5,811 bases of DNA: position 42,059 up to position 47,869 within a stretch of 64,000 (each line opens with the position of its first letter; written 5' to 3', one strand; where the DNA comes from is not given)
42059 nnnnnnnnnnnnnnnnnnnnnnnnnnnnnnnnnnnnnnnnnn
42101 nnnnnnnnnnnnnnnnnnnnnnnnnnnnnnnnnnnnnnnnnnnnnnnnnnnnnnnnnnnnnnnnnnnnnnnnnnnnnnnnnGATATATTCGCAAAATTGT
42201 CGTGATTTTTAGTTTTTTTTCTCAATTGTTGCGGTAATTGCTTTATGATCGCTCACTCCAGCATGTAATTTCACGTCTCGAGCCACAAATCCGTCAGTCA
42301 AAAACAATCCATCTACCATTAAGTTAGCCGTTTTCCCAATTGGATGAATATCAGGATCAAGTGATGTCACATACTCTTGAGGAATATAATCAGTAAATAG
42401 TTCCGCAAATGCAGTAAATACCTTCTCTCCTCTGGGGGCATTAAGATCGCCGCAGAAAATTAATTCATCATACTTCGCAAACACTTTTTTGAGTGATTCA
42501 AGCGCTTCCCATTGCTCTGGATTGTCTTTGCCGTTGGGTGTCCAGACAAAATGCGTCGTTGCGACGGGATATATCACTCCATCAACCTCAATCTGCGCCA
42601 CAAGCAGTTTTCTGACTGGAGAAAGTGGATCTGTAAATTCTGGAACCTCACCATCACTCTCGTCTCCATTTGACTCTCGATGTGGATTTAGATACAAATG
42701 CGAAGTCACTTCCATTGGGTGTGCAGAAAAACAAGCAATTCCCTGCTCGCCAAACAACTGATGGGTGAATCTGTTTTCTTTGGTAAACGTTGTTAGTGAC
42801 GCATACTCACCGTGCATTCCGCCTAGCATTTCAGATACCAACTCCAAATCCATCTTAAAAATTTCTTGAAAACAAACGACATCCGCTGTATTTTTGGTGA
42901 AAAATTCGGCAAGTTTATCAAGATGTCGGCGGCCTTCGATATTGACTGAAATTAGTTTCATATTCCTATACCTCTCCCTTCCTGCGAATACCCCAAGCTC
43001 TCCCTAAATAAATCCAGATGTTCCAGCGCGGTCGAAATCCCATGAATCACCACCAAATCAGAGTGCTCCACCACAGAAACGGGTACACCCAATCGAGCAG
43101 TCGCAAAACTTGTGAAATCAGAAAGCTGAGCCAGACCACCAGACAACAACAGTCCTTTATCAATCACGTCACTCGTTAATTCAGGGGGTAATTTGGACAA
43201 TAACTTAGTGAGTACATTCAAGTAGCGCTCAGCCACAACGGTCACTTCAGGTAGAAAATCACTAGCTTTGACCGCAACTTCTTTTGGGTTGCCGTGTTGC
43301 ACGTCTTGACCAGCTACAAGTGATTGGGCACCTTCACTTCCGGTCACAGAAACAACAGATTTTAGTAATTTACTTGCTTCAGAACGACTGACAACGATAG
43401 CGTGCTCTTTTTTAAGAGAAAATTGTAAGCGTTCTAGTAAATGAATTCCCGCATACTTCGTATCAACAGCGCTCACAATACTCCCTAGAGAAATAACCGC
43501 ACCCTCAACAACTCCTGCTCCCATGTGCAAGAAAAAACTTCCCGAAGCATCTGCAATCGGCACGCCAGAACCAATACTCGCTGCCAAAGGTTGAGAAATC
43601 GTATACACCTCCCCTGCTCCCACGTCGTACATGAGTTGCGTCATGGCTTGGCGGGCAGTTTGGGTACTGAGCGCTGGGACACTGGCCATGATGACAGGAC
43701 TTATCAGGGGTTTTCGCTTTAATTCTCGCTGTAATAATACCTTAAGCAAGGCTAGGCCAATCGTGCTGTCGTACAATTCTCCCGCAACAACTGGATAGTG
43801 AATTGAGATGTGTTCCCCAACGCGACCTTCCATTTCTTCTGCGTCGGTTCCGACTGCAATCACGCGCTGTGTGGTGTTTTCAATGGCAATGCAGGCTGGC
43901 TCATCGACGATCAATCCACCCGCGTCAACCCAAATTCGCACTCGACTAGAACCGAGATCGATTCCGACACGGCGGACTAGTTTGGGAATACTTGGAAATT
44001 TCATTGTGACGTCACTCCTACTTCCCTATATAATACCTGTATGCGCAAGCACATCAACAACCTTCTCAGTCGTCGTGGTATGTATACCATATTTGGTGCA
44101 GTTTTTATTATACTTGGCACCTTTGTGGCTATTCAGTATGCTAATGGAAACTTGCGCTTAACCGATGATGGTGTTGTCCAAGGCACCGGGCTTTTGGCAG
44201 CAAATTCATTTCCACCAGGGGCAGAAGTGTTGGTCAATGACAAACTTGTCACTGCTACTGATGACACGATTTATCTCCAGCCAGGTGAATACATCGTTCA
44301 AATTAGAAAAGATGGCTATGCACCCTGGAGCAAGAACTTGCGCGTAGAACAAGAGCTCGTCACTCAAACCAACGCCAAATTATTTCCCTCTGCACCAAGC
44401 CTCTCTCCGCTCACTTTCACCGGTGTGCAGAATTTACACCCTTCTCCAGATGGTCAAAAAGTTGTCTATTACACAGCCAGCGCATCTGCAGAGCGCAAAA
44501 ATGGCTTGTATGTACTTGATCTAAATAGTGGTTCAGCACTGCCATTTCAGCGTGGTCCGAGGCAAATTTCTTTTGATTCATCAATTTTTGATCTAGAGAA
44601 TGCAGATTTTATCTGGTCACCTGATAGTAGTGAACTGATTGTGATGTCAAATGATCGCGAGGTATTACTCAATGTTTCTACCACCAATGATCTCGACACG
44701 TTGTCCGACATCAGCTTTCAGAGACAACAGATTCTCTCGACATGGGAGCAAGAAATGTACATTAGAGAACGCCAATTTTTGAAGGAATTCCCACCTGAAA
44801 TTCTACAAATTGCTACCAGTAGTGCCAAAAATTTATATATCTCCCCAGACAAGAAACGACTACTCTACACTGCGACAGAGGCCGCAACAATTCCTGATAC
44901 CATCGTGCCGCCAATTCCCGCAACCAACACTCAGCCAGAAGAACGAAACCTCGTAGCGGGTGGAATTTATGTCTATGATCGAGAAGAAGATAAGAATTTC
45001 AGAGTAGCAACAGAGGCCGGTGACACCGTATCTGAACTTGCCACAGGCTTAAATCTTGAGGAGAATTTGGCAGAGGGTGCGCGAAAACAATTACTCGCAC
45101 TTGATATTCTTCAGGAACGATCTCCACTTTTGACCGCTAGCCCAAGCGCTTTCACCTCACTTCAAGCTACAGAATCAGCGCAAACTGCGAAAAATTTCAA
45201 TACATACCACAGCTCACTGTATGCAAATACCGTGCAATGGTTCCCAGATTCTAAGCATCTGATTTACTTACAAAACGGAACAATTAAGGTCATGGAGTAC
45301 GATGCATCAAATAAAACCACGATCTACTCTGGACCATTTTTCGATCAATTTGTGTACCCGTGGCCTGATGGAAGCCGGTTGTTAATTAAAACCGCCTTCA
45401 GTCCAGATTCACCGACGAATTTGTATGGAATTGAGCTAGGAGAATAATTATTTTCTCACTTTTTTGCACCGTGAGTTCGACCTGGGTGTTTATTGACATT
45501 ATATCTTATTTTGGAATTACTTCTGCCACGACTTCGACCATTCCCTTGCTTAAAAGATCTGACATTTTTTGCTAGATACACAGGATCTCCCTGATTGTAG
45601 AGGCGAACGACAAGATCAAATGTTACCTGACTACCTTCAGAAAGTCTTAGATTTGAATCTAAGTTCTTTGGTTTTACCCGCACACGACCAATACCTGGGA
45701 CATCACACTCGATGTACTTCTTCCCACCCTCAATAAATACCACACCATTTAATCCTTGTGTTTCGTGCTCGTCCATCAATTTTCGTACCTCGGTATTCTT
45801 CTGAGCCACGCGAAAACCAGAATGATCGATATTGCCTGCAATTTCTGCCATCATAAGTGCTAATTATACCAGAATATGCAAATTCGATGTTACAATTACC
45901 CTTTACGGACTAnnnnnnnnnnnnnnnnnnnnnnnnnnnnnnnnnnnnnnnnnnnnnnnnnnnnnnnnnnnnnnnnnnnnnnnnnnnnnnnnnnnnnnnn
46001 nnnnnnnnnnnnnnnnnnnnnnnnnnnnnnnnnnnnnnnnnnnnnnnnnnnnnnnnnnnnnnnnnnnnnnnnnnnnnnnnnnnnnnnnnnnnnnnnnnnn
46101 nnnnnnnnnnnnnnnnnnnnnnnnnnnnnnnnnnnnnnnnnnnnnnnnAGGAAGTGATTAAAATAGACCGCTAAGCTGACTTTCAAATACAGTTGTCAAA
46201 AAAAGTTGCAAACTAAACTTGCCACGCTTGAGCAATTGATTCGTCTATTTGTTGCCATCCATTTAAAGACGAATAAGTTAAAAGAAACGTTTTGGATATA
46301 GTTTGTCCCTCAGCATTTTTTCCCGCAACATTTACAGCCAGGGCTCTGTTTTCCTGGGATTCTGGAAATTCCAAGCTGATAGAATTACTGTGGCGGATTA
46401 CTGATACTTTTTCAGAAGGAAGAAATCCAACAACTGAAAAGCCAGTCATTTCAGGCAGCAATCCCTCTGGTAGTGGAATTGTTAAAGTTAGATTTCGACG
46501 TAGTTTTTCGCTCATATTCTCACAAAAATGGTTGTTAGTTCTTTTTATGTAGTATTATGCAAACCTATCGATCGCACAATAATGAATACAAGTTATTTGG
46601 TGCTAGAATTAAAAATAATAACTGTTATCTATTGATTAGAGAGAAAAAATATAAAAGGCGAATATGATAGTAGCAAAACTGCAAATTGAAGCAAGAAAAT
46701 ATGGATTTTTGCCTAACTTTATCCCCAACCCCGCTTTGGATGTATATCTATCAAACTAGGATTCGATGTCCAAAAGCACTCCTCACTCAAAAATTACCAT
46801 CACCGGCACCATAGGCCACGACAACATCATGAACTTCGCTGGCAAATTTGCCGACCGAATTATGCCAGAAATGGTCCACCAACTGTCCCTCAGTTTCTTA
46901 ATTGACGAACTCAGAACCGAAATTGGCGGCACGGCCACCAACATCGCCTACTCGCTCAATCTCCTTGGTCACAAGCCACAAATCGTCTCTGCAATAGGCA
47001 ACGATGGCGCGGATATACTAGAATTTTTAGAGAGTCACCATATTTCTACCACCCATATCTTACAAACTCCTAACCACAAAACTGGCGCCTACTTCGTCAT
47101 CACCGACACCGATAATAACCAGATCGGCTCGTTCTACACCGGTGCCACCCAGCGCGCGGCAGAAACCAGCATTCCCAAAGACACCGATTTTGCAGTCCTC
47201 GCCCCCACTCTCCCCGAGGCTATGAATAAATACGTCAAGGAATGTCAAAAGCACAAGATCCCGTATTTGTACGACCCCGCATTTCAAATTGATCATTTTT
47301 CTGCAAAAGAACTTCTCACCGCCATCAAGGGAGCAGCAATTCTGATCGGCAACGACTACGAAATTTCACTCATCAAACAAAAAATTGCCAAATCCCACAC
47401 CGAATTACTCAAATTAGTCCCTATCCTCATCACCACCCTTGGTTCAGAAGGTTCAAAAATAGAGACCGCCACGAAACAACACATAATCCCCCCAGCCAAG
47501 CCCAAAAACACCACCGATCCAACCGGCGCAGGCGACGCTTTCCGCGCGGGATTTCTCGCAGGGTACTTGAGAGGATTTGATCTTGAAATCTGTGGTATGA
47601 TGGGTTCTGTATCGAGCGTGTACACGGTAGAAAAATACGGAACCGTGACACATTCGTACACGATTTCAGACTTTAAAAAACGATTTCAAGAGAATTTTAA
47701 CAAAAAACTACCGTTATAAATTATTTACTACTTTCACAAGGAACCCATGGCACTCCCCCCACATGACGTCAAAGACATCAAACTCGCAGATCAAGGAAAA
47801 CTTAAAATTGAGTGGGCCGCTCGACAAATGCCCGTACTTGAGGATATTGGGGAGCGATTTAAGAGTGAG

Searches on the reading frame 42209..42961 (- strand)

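Call 16: search_protein_families(library=pfam, proteins=[window:42209-42961:-], max_evalue=0.001)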
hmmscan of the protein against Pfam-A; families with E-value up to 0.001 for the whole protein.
window:42209-42961:- (250 aa): 1 family
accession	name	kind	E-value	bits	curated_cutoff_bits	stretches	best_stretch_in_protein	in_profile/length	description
PF03372.29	Exo_endo_phos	-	2.5e-09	37.7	24.5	1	5-239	2-225/225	Endonuclease/Exonuclease/phosphatase family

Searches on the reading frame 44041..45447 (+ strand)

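Call 68: search_protein_families(library=pfam, proteins=[window:44041-45447:+], max_evalue=0.0001)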
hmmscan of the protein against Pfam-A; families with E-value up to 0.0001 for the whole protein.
window:44041-45447:+ (468 aa): 1 family
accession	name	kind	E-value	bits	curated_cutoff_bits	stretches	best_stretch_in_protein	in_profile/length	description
PF08308.17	PEGA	-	4.9e-09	36.4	20.8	1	51-114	3-67/71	PEGA domain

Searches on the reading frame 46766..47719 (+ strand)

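Call 69: search_protein_families(library=pfam, proteins=[window:46766-47719:+], max_evalue=0.0001)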
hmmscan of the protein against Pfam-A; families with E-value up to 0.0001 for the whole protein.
window:46766-47719:+ (317 aa): 1 family
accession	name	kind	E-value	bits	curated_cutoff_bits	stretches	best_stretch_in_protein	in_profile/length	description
PF00294.29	PfkB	-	4e-39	135.2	25.8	1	42-295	25-297/302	pfkB family carbohydrate kinase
